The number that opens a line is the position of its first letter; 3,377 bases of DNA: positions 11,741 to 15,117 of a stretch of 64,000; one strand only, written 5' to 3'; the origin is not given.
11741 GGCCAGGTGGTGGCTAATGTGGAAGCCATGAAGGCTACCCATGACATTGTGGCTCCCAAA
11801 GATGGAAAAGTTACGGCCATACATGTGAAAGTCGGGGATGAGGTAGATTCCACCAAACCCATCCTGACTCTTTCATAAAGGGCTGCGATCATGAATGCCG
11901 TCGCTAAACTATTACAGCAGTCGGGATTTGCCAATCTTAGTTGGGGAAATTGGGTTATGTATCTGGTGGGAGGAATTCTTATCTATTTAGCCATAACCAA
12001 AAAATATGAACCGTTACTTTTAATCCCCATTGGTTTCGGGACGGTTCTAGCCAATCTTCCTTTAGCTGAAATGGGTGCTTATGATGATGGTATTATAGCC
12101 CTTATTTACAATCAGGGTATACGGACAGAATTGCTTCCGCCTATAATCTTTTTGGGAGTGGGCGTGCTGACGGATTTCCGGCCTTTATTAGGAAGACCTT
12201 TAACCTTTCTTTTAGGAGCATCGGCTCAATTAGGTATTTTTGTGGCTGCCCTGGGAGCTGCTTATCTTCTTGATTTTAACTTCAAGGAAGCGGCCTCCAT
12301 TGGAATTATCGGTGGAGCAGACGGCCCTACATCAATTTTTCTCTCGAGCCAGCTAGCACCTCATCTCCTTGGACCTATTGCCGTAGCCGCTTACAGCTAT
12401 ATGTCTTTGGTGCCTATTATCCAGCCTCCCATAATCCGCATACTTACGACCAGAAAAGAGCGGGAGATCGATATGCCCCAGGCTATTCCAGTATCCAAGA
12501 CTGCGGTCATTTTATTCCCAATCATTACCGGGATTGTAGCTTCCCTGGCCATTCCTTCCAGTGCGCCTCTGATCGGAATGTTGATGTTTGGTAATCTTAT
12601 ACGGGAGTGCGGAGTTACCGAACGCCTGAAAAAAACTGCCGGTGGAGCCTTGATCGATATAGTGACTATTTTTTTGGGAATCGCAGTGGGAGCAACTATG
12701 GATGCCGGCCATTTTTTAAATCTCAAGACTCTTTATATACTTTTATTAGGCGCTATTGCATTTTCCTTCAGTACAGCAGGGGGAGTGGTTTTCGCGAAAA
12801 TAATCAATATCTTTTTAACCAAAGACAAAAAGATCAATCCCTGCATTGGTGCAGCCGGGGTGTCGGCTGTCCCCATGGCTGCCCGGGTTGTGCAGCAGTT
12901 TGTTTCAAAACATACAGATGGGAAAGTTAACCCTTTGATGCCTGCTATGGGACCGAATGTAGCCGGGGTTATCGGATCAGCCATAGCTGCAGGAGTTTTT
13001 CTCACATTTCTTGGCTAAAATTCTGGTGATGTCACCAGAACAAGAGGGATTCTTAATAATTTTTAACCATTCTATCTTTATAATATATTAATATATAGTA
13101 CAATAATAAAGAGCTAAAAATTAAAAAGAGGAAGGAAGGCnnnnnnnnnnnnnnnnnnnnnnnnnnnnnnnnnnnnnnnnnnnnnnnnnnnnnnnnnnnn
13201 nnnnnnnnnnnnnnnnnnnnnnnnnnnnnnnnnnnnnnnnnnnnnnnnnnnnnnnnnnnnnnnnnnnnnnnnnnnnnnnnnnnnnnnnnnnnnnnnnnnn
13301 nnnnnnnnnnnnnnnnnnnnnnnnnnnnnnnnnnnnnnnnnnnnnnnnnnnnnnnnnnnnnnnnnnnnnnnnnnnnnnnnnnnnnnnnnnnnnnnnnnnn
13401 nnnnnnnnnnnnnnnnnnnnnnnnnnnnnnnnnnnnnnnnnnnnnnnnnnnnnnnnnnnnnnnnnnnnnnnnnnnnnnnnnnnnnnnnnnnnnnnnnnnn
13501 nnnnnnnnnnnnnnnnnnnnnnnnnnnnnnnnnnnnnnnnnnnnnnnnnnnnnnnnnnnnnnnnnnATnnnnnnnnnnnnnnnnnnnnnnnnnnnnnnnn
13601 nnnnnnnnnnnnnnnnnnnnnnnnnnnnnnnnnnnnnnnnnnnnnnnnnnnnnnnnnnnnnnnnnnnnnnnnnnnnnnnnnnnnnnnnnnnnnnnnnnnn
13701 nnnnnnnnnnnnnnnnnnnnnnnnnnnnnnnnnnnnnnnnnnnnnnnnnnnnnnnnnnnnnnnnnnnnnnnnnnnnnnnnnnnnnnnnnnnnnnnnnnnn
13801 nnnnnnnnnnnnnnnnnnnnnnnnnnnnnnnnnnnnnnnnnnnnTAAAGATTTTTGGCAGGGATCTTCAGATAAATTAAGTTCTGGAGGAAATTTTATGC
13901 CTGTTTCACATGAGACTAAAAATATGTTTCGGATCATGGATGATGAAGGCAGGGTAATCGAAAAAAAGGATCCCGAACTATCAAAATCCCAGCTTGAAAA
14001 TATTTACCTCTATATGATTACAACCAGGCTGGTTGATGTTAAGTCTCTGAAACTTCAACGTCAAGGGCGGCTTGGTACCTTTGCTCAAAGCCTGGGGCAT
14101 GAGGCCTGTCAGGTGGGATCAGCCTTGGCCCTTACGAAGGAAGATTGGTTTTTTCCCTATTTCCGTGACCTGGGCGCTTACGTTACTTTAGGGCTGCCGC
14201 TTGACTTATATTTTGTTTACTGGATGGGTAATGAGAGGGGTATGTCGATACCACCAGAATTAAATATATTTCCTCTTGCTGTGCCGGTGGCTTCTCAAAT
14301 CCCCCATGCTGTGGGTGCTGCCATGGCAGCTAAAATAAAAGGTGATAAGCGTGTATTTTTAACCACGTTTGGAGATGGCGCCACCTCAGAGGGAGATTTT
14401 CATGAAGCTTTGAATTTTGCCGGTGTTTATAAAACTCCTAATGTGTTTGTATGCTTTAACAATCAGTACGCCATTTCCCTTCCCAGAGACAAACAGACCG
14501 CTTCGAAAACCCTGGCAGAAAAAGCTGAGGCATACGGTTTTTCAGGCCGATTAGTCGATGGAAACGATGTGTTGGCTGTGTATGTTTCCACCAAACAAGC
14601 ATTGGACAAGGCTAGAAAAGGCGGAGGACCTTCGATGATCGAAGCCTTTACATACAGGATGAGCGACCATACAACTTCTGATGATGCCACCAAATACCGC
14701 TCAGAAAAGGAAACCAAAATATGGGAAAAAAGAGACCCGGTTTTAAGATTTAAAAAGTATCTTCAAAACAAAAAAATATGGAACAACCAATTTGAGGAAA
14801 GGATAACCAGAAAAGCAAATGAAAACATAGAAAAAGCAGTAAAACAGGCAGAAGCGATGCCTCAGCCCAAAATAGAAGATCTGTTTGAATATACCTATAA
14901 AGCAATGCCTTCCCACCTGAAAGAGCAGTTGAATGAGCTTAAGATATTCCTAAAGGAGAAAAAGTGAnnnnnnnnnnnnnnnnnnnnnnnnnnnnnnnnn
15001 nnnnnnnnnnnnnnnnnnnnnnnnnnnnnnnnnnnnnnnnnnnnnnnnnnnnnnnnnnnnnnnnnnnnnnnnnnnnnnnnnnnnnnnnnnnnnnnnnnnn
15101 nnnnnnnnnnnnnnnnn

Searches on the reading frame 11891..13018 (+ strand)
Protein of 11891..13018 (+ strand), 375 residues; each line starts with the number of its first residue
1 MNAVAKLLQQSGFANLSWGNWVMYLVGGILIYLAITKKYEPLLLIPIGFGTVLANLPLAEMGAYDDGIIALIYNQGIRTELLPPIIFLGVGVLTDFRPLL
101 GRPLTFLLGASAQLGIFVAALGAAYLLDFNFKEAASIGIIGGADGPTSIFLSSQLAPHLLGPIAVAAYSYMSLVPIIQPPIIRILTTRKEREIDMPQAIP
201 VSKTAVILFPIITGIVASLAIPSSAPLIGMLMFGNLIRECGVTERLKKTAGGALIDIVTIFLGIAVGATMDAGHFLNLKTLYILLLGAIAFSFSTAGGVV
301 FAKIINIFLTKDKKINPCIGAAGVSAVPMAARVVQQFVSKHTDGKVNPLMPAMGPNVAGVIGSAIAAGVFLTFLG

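Call 40: search_protein_families(library=pfam, proteins=[window:11891-13018:+], max_evalue=0.00001)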
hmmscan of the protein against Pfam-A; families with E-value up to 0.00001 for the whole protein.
window:11891-13018:+ (375 aa): 1 family
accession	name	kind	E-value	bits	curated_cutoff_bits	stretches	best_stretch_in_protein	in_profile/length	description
PF03977.18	OAD_beta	-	7.6e-148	492.6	31.6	1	20-374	2-349/349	Na+-transporting oxaloacetate decarboxylase beta subunit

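Call 41: find_homologous_proteins(query=window:11891-13018:+, max_evalue=1e-60)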
Query window:11891-13018:+ (375 aa): 7999 proteins with E <= 1e-60 among 8000 candidates; the best 120 are listed.
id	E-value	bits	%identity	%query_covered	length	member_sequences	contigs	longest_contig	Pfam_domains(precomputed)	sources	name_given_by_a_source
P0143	6.8e-233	791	100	100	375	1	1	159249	PF03977.19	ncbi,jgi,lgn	-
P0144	4.7e-229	778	98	100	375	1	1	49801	PF03977.19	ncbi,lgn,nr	ncbi:MAG: sodium ion-translocating decarboxylase subunit beta [Candidatus Aminicenantes bacterium]|n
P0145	5.5e-225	765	95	100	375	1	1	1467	PF03977.19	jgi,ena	-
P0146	1.3e-224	763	96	100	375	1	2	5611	PF03977.19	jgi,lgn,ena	-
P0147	4.0e-224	762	96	100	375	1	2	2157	PF03977.19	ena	-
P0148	1.3e-223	760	95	100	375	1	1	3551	PF03977.19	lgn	-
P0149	3.1e-223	759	95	100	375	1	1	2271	PF03977.19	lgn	-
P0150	8.9e-223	757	95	100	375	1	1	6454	PF03977.19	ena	-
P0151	2.8e-222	756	95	100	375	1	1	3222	PF03977.19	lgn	-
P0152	5.3e-222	755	95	100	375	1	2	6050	PF03977.19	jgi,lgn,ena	-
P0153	1.9e-219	746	-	-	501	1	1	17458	PF03977.19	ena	-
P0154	6.7e-216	735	91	100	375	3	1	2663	PF03977.19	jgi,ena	-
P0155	8.7e-214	728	90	100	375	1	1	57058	PF03977.19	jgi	-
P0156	1.7e-212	724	90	100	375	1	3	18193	PF03977.19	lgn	-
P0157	4.3e-212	722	89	100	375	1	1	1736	PF03977.19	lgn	-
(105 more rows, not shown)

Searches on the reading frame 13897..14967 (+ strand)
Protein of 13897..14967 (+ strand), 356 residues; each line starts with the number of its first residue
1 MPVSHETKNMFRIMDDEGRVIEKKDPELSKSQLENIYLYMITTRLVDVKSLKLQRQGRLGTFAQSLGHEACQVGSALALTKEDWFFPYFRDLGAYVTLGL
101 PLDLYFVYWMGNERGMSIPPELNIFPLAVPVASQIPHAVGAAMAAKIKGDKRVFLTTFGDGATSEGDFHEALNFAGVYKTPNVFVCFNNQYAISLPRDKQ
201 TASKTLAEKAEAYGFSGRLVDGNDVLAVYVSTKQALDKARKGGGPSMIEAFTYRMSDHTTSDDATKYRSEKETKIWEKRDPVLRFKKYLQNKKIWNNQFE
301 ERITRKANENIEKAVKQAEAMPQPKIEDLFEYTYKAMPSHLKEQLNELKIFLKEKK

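Call 40: search_protein_families(library=pfam, proteins=[window:13897-14967:+], max_evalue=0.00001)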
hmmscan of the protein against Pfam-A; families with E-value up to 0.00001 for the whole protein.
window:13897-14967:+ (356 aa): 3 families
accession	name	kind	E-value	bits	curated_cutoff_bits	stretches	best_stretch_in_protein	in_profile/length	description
PF00676.26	E1_dh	-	1e-88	297.7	22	1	40-326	4-299/300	Dehydrogenase E1 component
PF02775.26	TPP_enzyme_C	-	6.7e-06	26.4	21.9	0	133-249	32-150/151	Thiamine pyrophosphate enzyme, C-terminal TPP binding domain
PF13292.11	DXP_synthase_N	-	7.1e-06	25.9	21.2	0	134-194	116-176/274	1-deoxy-D-xylulose-5-phosphate synthase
